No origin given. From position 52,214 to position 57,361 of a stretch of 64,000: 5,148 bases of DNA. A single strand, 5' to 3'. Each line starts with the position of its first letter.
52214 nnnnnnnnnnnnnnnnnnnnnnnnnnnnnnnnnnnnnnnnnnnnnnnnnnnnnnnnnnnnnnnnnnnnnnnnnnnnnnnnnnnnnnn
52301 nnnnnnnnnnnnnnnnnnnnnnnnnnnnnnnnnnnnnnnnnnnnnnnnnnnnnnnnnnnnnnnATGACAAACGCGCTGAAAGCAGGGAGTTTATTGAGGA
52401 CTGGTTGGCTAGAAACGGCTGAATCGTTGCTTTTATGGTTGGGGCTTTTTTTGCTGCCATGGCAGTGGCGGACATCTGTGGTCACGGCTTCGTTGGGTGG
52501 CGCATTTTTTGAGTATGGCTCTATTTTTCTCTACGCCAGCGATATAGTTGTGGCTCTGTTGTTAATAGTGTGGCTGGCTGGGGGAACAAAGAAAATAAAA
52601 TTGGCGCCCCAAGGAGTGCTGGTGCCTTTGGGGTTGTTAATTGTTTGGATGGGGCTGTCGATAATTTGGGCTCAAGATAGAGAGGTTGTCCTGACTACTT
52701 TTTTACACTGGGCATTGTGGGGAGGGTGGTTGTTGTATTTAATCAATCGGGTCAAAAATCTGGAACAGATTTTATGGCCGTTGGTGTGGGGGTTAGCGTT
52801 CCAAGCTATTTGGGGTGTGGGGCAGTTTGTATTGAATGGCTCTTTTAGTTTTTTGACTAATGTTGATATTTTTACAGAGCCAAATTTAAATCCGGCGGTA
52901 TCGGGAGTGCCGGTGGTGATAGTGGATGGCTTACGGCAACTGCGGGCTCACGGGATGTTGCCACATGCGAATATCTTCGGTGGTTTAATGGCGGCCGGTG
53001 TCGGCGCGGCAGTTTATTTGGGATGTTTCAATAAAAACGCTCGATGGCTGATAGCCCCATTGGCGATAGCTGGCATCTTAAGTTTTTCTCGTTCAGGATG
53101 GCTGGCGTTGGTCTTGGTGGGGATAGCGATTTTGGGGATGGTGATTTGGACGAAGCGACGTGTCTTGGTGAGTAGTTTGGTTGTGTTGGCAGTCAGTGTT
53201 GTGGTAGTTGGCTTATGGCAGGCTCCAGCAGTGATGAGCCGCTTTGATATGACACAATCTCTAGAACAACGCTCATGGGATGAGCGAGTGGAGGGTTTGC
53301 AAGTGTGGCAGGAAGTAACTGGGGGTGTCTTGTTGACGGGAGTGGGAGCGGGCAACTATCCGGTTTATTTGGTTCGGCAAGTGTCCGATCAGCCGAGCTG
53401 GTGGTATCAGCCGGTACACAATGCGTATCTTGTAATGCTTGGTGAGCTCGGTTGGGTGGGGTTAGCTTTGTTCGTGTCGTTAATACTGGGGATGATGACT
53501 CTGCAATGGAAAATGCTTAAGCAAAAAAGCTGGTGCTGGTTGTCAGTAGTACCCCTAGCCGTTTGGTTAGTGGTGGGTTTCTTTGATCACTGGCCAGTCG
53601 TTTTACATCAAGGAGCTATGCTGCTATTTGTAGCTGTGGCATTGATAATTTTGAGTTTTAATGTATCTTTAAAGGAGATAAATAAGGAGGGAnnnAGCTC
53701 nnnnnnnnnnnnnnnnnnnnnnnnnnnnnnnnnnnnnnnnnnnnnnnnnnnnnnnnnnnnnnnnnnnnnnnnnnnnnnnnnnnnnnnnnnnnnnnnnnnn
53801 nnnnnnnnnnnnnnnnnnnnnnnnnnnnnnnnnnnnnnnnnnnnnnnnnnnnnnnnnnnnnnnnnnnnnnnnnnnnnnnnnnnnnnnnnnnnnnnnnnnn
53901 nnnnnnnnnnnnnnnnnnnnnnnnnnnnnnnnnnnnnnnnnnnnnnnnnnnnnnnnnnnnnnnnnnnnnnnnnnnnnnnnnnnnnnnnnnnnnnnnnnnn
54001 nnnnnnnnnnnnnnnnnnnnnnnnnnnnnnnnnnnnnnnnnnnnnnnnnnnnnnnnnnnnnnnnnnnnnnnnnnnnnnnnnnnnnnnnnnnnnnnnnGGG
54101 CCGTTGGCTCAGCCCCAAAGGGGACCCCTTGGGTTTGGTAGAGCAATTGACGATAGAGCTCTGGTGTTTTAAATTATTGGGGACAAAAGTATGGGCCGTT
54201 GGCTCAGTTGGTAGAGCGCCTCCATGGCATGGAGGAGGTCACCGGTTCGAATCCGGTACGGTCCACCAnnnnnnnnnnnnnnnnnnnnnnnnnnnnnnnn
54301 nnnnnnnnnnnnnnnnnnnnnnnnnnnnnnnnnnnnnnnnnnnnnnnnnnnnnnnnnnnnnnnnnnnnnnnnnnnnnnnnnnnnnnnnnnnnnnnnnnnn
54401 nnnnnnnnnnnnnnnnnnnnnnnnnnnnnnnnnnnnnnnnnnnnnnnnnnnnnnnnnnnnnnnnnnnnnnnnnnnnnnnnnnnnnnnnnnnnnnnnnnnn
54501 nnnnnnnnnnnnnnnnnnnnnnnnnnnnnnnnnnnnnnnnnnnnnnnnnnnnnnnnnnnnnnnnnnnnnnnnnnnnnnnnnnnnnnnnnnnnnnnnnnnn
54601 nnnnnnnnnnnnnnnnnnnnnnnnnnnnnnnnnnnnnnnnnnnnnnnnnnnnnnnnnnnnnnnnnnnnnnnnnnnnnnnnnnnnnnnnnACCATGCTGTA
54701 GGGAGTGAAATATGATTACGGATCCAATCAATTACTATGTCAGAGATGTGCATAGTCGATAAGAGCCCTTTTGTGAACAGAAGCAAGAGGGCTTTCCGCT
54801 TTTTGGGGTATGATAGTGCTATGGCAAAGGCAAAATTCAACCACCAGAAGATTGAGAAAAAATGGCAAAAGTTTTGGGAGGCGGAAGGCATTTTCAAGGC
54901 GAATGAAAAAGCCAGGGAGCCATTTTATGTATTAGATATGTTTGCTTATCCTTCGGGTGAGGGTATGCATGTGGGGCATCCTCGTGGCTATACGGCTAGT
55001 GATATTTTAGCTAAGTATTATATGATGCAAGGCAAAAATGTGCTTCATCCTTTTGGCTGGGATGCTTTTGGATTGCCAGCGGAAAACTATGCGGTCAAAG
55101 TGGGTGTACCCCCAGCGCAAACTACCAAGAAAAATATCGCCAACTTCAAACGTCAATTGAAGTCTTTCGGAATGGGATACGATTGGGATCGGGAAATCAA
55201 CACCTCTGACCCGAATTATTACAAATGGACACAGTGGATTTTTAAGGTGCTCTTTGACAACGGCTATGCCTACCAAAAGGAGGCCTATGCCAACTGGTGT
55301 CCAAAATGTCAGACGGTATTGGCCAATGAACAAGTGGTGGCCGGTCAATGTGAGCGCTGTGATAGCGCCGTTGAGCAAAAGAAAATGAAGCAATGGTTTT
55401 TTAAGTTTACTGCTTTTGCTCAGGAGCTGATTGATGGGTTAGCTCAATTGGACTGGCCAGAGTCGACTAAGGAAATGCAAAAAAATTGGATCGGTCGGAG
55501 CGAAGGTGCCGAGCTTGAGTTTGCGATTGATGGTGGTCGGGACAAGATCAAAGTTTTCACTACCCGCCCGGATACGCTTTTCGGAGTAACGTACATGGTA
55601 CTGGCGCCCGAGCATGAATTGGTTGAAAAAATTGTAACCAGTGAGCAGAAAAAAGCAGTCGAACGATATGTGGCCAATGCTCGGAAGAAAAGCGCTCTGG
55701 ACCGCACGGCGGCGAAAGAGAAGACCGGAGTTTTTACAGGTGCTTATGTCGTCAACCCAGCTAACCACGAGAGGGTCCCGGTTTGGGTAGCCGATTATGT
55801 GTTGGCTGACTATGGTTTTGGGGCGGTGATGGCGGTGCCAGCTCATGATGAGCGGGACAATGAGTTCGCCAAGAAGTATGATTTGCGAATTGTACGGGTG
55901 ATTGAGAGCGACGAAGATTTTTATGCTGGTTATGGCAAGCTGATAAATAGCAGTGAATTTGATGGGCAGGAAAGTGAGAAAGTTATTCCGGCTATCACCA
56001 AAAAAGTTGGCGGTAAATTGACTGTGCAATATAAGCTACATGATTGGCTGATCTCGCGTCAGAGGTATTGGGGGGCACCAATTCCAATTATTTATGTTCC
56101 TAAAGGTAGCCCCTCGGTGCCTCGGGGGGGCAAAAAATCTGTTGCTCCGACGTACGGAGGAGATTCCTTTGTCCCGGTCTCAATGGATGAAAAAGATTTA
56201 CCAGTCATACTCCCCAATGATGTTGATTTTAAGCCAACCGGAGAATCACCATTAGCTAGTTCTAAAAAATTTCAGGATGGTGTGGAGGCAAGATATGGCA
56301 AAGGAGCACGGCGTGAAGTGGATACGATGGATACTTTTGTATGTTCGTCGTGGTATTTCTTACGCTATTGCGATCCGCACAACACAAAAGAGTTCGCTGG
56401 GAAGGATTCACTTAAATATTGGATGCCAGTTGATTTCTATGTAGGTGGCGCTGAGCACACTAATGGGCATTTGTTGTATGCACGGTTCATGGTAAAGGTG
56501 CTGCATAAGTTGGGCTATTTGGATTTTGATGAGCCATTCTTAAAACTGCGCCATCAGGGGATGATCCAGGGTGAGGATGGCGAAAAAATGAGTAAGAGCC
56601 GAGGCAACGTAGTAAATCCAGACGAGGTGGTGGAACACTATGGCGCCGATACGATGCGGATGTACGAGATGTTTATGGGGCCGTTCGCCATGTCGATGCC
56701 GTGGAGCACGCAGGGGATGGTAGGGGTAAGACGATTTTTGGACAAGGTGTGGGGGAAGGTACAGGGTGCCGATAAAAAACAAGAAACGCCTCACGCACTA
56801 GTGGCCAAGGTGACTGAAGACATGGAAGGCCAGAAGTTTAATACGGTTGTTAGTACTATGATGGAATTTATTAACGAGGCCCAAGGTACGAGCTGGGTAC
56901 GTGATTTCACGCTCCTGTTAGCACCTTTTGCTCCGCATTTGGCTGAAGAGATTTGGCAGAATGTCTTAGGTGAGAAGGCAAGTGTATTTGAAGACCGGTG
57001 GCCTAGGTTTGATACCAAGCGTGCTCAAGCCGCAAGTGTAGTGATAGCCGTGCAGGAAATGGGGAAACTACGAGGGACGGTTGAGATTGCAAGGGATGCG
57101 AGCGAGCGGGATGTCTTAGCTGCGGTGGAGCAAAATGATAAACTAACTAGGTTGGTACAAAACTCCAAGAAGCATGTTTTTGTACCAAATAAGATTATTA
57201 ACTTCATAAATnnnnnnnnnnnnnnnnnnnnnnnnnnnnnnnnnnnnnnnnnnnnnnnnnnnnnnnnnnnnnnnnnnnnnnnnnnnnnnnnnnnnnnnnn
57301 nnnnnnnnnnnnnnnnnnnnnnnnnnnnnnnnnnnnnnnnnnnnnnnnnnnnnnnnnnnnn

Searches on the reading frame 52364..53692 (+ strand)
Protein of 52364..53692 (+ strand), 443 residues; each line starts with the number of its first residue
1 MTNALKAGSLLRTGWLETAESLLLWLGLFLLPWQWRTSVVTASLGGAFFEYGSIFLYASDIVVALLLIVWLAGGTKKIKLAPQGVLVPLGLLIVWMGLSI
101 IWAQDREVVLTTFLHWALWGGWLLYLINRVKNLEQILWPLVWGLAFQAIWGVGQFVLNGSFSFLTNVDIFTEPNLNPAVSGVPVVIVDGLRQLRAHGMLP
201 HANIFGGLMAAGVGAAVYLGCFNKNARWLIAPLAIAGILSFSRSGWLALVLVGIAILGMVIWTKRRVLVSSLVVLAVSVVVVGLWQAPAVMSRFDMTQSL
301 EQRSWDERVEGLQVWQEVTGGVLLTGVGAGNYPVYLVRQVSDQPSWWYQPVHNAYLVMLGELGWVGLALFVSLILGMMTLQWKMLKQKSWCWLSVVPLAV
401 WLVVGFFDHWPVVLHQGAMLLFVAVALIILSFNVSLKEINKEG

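Call 61: search_protein_families(library=pfam, proteins=[window:52364-53692:+], max_evalue=0.00001)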
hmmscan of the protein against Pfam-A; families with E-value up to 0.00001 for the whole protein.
window:52364-53692:+ (443 aa): 1 family
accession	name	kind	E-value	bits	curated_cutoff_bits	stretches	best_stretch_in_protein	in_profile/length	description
PF04932.20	Wzy_C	-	2.8e-15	56.8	31.7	1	231-371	4-149/149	O-Antigen ligase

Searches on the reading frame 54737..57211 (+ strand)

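Call 61: search_protein_families(library=pfam, proteins=[window:54737-57211:+], max_evalue=0.00001)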
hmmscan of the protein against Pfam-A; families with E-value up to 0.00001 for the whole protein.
window:54737-57211:+ (825 aa): 4 families
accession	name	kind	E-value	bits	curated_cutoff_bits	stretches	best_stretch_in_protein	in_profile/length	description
PF13603.12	tRNA-synt_1_2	-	3.2e-67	226.1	25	1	249-423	1-183/185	Leucyl-tRNA synthetase, editing domain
PF00133.28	tRNA-synt_1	-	1.7e-47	162.5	22.7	2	42-252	1-225/414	tRNA synthetases class I (I, L, M and V)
PF09334.17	tRNA-synt_1g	-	2.2e-30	106.1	20.1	1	69-210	7-144/391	tRNA synthetases class I (M)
PF08264.19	Anticodon_1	-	1.8e-18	67.3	25.1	1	686-790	9-144/148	Anticodon-binding domain of tRNA ligase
